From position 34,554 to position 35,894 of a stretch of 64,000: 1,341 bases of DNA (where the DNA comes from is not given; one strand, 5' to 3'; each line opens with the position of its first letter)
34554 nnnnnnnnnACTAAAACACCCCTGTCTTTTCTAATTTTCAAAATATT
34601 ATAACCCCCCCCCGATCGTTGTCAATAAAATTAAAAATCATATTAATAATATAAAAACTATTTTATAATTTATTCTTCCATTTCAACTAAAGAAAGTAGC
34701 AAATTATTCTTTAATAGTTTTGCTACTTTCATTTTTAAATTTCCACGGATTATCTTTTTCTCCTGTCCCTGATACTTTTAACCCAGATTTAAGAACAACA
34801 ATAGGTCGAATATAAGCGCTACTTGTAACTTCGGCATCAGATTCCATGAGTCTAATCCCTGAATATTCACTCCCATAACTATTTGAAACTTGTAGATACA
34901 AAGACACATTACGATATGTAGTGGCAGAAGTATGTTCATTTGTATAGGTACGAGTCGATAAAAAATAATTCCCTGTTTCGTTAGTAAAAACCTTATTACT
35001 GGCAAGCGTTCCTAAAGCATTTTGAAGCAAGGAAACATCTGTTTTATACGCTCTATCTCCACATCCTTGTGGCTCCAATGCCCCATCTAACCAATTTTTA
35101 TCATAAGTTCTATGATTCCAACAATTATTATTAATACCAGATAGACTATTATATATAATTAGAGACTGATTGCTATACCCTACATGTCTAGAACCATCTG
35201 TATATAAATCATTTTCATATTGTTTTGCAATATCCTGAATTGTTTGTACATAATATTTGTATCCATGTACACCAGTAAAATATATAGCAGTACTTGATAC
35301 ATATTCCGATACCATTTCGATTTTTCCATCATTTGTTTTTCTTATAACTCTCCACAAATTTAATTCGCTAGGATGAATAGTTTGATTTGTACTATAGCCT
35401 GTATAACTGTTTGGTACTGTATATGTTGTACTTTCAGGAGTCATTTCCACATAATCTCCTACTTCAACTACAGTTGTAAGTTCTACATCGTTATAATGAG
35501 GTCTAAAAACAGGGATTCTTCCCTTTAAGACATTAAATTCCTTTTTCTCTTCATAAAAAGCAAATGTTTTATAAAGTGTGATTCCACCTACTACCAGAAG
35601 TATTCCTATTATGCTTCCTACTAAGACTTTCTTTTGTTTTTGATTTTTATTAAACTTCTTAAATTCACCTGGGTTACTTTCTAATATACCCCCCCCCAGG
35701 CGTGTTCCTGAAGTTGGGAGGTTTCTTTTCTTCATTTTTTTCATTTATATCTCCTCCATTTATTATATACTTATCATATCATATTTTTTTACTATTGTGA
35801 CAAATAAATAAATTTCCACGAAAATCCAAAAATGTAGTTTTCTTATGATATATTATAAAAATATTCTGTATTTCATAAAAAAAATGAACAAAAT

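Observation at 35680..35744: Second G9 tract, inside codons 17-19 of the adjacent surface-protein gene: a translational ON/OFF switch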

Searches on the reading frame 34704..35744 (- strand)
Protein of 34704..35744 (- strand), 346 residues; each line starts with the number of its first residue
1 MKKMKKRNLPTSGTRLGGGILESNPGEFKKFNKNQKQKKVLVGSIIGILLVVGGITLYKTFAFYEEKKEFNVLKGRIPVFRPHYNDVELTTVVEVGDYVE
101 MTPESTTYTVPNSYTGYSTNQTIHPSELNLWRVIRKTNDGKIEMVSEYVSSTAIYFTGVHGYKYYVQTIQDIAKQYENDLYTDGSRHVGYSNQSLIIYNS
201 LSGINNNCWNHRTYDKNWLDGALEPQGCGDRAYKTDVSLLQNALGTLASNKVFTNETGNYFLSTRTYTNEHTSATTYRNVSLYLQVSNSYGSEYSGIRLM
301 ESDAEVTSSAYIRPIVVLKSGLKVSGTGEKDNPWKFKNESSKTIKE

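Call 4: search_protein_families(library=pfam, proteins=[window:34704-35744:-], max_evalue=1)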
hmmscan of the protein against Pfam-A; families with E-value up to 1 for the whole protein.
window:34704-35744:- (346 aa): 2 families
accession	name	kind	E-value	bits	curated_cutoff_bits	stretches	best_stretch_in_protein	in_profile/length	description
PF09716.15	ETRAMP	-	0.0019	18.6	29.1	0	29-68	42-80/81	Malarial early transcribed membrane protein (ETRAMP)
PF16346.12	GH32_BT1760-like_C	-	0.013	15.9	31.4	1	138-215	94-166/176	GH32, BT1760-like, C-terminal domain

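Call 5: find_homologous_proteins(query=window:34704-35744:-)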
Query window:34704-35744:- (346 aa): 146 proteins with E <= 0.001 among 2147 candidates; the best 120 are listed.
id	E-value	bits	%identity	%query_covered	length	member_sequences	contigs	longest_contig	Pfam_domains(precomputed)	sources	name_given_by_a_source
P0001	5.2e-159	547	100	71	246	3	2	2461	-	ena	-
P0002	1.7e-74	269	46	97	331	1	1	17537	-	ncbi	-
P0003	4.2e-66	242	43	72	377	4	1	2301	-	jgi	jgi:hypothetical protein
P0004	1.1e-60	224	39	72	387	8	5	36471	-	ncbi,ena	-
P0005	1.8e-60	223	41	72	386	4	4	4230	-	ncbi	-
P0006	6.4e-60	221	41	71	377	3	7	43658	-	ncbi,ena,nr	ncbi:MAG: hypothetical protein HFJ02_06940 [Bacilli bacterium]|nr:hypothetical protein [Bacilli bact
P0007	1.2e-59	220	37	70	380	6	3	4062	-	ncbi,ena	-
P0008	7.0e-58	215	38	72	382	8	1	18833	-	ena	-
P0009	1.5e-57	213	38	72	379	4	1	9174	-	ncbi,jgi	-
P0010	5.5e-56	208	39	72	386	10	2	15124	-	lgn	-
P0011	7.0e-56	208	40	72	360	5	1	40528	-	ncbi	-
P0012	1.7e-55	207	37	71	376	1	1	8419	-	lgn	-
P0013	1.3e-53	200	34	87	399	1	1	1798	-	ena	-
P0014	4.6e-53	199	36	72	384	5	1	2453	-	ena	-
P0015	8.2e-53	198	39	72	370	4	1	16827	-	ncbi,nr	ncbi:MAG: hypothetical protein HFJ02_06305, partial [Bacilli bacterium]|nr:hypothetical protein [Bac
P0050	1.3e-41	161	41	70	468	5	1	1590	PF07963.18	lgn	-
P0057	5.7e-40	156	36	84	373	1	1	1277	PF07963.18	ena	-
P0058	5.6e-39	152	40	71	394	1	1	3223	PF07963.18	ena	-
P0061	6.9e-38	149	41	62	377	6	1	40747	PF07963.18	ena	-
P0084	2.5e-31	127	37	73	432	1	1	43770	PF07963.18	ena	-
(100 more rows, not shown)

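Call 6: find_encoding_contigs(protein=window:34704-35744:-, flank=5000, max_places=10)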
Protein window:34704-35744:- (346 aa): 2 contigs read that carry it; 2 places shown.
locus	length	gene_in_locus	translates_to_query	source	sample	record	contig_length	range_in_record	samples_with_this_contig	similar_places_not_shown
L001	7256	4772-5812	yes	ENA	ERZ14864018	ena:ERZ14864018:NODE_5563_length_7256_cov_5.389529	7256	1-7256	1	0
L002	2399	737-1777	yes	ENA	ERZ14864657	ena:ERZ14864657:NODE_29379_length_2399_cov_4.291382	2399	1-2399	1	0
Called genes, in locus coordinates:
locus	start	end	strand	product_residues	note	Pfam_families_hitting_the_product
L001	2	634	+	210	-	?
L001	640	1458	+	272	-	PF01149:Fapy_DNA_glyco, PF06831:H2TH, PF06827:zf-FPG_IleRS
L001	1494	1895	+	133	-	-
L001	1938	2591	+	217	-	-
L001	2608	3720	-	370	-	PF05636:HIGH_NTase1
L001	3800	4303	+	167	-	PF02620:YceD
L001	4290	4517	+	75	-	PF01783:Ribosomal_L32p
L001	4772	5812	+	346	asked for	-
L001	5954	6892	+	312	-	-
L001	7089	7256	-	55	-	?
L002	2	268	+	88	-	?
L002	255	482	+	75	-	PF01783:Ribosomal_L32p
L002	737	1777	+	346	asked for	-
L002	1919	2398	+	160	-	?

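Call 8: find_encoding_contigs(protein=P0001, flank=5000, max_places=10)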
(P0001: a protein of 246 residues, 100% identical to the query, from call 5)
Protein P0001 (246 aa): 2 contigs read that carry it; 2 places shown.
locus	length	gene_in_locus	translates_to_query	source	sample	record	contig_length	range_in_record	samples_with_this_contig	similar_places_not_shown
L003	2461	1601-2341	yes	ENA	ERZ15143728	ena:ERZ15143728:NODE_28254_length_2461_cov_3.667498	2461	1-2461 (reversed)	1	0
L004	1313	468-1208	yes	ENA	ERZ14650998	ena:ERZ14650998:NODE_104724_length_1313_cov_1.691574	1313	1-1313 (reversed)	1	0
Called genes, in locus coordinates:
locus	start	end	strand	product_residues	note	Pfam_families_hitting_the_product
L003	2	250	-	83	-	?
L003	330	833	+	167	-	PF02620:YceD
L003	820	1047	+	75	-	PF01783:Ribosomal_L32p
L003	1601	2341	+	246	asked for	-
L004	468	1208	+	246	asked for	-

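Call 12: find_related_loci(query=A1, collection=genome_contigs, flank=4000)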
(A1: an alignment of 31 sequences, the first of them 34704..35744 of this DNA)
Query A1 (346 aa) in genome_contigs; peptide patterns used: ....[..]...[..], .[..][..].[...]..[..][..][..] (x = any residue, [..] = any of these).
300 stretches matched a pattern; 106 encode a relative of the query (tblastn E <= 1e-3); the best 80 are kept; 79 distinct loci.
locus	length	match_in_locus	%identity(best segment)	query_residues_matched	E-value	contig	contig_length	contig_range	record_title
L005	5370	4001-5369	46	6-334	2e-67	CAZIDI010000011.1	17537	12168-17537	MAG TPA_asm: uncultured Muribaculaceae bacterium isolate SRP222994_co1_401 genome assembly, contig: NODE_6709_length_175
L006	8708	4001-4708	45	89-334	1e-53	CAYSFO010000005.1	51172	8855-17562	MAG TPA_asm: uncultured Muribaculaceae bacterium isolate SRP199465_co1_282 genome assembly, contig: NODE_1330_length_511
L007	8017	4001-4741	43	89-335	2e-52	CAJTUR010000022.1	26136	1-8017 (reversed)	MAG TPA_asm: uncultured Bacilli bacterium isolate MGBC108787 genome assembly, contig: MGBC108787.22, whole genome shotgu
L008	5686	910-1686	41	89-346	3e-52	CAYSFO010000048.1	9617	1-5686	MAG TPA_asm: uncultured Muribaculaceae bacterium isolate SRP199465_co1_282 genome assembly, contig: NODE_20579_length_96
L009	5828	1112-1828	43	89-334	6e-50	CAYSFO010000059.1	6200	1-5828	MAG TPA_asm: uncultured Muribaculaceae bacterium isolate SRP199465_co1_282 genome assembly, contig: NODE_35327_length_62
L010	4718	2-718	43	96-333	7e-49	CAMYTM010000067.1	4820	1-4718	MAG TPA_asm: uncultured Tenericutes bacterium isolate SRR19390406_bin.5_metawrap_v1.3_MAG genome assembly, contig: NODE.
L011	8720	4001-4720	42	89-334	2e-48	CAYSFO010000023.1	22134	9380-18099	MAG TPA_asm: uncultured Muribaculaceae bacterium isolate SRP199465_co1_282 genome assembly, contig: NODE_6118_length_221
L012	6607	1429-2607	41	17-334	2e-48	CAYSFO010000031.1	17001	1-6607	MAG TPA_asm: uncultured Muribaculaceae bacterium isolate SRP199465_co1_282 genome assembly, contig: NODE_9302_length_170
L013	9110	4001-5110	41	14-336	1e-47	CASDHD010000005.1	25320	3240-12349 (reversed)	MAG: uncultured Bacilli bacterium isolate single-wildmice_C1233.46_1675168266 genome assembly, contig: NODE_1745_length_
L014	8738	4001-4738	41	93-335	3e-47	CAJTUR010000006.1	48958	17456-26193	MAG TPA_asm: uncultured Bacilli bacterium isolate MGBC108787 genome assembly, contig: MGBC108787.6, whole genome shotgun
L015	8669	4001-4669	43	93-322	3e-47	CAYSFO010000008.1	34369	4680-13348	MAG TPA_asm: uncultured Muribaculaceae bacterium isolate SRP199465_co1_282 genome assembly, contig: NODE_2865_length_343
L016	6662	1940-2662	39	89-334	3e-47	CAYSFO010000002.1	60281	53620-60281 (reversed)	MAG TPA_asm: uncultured Muribaculaceae bacterium isolate SRP199465_co1_282 genome assembly, contig: NODE_928_length_6028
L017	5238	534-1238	42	93-336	4e-47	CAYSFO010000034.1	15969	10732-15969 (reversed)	MAG TPA_asm: uncultured Muribaculaceae bacterium isolate SRP199465_co1_282 genome assembly, contig: NODE_10218_length_15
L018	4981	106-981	37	41-334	1e-46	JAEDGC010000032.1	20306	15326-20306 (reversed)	MAG: Bacilli bacterium isolate MAG100 NODE_1890_length_20306_cov_9.281616, whole genome shotgun sequence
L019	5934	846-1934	38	47-334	2e-46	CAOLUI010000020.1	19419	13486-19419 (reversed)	MAG TPA_asm: uncultured Bacilli bacterium isolate MGBC109233 genome assembly, contig: MGBC109233.20, whole genome shotgu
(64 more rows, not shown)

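Call 24: search_protein_families(library=ncbifam, proteins=[window:34704-35744:-], max_evalue=1)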
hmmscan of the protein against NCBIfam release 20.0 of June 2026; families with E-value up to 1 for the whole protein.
window:34704-35744:- (346 aa): 0 families

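Call 27: list_cluster_members(proteins=[window:34704-35744:-, P0121, P0001])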
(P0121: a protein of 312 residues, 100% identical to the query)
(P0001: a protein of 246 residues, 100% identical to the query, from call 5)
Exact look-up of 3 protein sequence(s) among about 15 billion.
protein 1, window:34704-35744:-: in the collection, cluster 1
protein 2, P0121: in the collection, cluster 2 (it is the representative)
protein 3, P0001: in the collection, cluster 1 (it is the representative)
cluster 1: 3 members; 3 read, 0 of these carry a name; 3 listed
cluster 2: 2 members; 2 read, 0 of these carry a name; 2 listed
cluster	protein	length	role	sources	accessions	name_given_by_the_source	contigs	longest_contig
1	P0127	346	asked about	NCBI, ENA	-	-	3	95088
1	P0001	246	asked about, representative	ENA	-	-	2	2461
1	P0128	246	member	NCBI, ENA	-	-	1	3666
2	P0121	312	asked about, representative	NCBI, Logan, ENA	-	-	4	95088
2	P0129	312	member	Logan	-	-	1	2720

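Call 28: predict_structure(alignment_id=A1)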
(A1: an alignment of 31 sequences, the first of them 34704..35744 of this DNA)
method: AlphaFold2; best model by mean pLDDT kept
length: 346 residues; sequences in the alignment: 31
mean_pLDDT: 77.0   pTM: 0.69
mean pLDDT of the five models: 77.0, 76.4, 75.5, 73.9, 73.2
residues with pLDDT >= 90: 135; 70-90: 85; 50-70: 87; < 50: 39
segments of 3 or more residues with pLDDT < 50: 1-4, 13-24, 26-31, 68-73, 341-346
pLDDT, mean of each block of 10 residues (from residue 1): 49 46 46 60 83 80 57 53 86 97 98 96 98 96 97 91 89 97 92 74 61 53 71 87 90 92 73 63 55 54 75 96 96 86 47
secondary structure, 60 per line:
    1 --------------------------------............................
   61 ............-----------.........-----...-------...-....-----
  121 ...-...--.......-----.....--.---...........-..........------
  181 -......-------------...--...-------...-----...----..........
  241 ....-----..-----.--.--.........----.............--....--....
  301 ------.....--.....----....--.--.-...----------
elements in order: H33-72 E84-88 H89-92 E98-100 E108-110 H112-115 E121-123 E130-136 E142-146 E153-157 H158-163 H165-174 E182-187 H231-244 E263-271 E276-288 E291-294 E297-300 E307-311 E314-318 E323-326 E334-336

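Call 30: find_encoding_contigs(protein=P0128, flank=3000, max_places=6)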
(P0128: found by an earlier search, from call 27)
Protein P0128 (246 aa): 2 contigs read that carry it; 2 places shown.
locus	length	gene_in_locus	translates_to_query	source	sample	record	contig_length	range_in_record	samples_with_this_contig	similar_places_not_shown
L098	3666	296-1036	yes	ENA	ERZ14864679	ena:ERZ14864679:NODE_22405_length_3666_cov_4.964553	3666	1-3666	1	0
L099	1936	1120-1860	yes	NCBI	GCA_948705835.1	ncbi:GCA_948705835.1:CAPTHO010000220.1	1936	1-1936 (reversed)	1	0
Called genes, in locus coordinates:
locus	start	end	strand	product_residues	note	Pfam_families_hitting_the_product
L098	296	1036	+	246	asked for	-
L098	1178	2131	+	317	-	-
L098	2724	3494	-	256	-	PF23023:Anti-Pycsar_Apyc1, PF12706:Lactamase_B_2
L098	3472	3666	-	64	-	?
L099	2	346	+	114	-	?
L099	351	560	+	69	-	PF01783:Ribosomal_L32p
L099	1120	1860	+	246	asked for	-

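Call 36: search_solved_structures(query=A1, max_evalue=1, show_alignments=2)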
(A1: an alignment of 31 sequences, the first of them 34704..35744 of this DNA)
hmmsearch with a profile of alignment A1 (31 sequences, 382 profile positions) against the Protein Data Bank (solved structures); distinct sequences matched with E-value up to 1: 0.

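Call 60: fold_search(model_id=the predicted structure, library=pdb)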
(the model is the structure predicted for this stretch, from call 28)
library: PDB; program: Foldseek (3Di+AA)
matches with E <= 10: 100; with E <= 0.001: 0
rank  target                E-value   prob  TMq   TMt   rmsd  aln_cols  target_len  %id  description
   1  8i9p_Cd               5.5e-01  0.02  0.06  0.06  17.1        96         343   12  Cryo-EM structure of a Chaetomium thermophilum pre-60S ribosomal subunit - State Mak16 (released 2023-05-17)
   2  8i9t_Cd               6.9e-01  0.06  0.06  0.06  17.5        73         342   16  Cryo-EM structure of a Chaetomium thermophilum pre-60S ribosomal subunit - State Dbp10-1 (released 2023-05-17)
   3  9n73_SM               8.7e-01  0.08  0.08  0.10  17.0        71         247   13  SSU processome maturation and disassembly, State G (released 2025-10-29)
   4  6lqr_5G               8.7e-01  0.03  0.09  0.12  16.9       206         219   11  Cryo-EM structure of 90S small subunit preribosomes in transition states (State C) (released 2020-09-16)
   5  7mq8_SM               1.1e+00  0.01  0.07  0.08  14.0       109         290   13  Cryo-EM structure of the human SSU processome, state pre-A1 (released 2021-09-22)
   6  6zqd_CJ               1.5e+00  0.02  0.09  0.12  16.9       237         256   11  Cryo-EM structure of the 90S pre-ribosome from Saccharomyces cerevisiae, state Post-A1 (released 2020-09-23)
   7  3wa1                  2.0e+00  0.01  0.10  0.09  21.8       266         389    7  Crystal structure of BinB: A receptor binding component of the binary toxin from Lysinibacillus sphaericus (released 2014-07-02)
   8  3u4e_J                2.2e+00  0.06  0.09  0.21   7.9        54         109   13  Crystal Structure of PG9 Fab in Complex with V1V2 Region from HIV-1 strain CAP45 (released 2011-11-30)
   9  8yz6_A                2.5e+00  0.01  0.08  0.03  16.2        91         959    8  SARS-CoV-2 Spike (BA.1) in complex with Fab of JH-8B (released 2024-06-05)
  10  7kip_A                3.8e+00  0.02  0.09  0.03  15.7       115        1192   12  A 3.4 Angstrom cryo-EM structure of the human coronavirus spike trimer computationally derived from vitrified NL63 vir (released 2020-11-11)
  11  3kl0_C                3.8e+00  0.02  0.08  0.08  12.4        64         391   14  Crystal structure of the glucuronoxylan xylanohydrolase XynC from Bacillus subtilis (released 2010-12-08)
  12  6cqo_D                3.8e+00  0.01  0.08  0.18  11.9        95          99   17  Crystal Structure of mitochondrial single-stranded DNA binding proteins from S. cerevisiae (SeMet Labeled), Rim1 (Form (released 2018-05-30)
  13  4tla_D                4.2e+00  0.02  0.10  0.13  12.8       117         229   11  Crystal structure of N-terminal C1 domain of KaiC (released 2015-07-01)
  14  7xzi_4                4.5e+00  0.01  0.12  0.14  23.8       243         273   10  Cryo-EM structure of TOC-TIC supercomplex from Chlamydomonas reinhardtii (released 2023-01-11)
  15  8v83_Z                4.5e+00  0.01  0.09  0.11  17.2       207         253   11  60S ribosome biogenesis intermediate (Dbp10 pre-catalytic structure - Overall map) (released 2024-05-01)
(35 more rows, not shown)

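Call 73: search_protein_families(library=phrogs, proteins=[window:34704-35744:-], max_evalue=0.1)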
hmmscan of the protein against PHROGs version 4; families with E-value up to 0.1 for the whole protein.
window:34704-35744:- (346 aa): 1 family
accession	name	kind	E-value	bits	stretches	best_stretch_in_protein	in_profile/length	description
phrog_29671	-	unknown function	0.0063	17.6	1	40-64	5-30/59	-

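Call 74: search_protein_families(library=padloc, proteins=[window:34704-35744:-], max_evalue=0.1)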
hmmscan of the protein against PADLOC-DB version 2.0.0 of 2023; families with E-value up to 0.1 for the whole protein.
window:34704-35744:- (346 aa): 0 families

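Call 75: search_protein_representatives(alignment_id=A1)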
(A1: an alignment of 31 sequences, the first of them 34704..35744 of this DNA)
Query: 31 sequences, 382 profile positions. Proteins with E-value up to 0.001 (for the whole library): 2972; up to 1e-10: 1378; up to 1e-30: 473. The best 150 are listed.
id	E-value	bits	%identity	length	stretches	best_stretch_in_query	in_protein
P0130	1.6e-174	596.8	-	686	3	105-377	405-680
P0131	4.0e-165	565.9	-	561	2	133-381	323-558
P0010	1.6e-157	540.9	-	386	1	12-382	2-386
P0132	1.2e-148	511.7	-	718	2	65-381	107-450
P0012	4.9e-146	503.1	-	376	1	11-382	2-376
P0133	5.1e-137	473.4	-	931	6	128-239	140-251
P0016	2.6e-129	448.0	-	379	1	10-382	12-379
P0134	2.0e-123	428.6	-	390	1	11-381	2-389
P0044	1.2e-121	422.8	-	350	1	47-382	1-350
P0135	3.1e-121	421.4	-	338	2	9-238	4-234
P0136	4.3e-119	414.3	-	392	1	8-381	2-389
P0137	1.4e-116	406.1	-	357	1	26-382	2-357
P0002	9.3e-116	403.4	-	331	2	133-382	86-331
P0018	4.0e-112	391.4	-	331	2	134-382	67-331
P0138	1.4e-110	386.3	-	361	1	19-376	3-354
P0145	3.9e-97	342.1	-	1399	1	90-382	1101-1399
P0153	1.6e-88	313.7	-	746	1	120-381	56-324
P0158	4.0e-87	309.1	-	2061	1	117-382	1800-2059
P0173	1.3e-83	297.6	-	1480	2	69-382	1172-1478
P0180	2.9e-82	293.1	-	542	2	87-381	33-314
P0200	3.0e-78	279.9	-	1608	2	120-381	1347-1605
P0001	1.6e-77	277.5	-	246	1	145-381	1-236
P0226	1.5e-72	261.2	-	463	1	124-381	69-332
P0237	5.8e-71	255.9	-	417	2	133-381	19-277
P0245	2.8e-70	253.7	-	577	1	134-382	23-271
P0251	2.6e-69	250.5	-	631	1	134-381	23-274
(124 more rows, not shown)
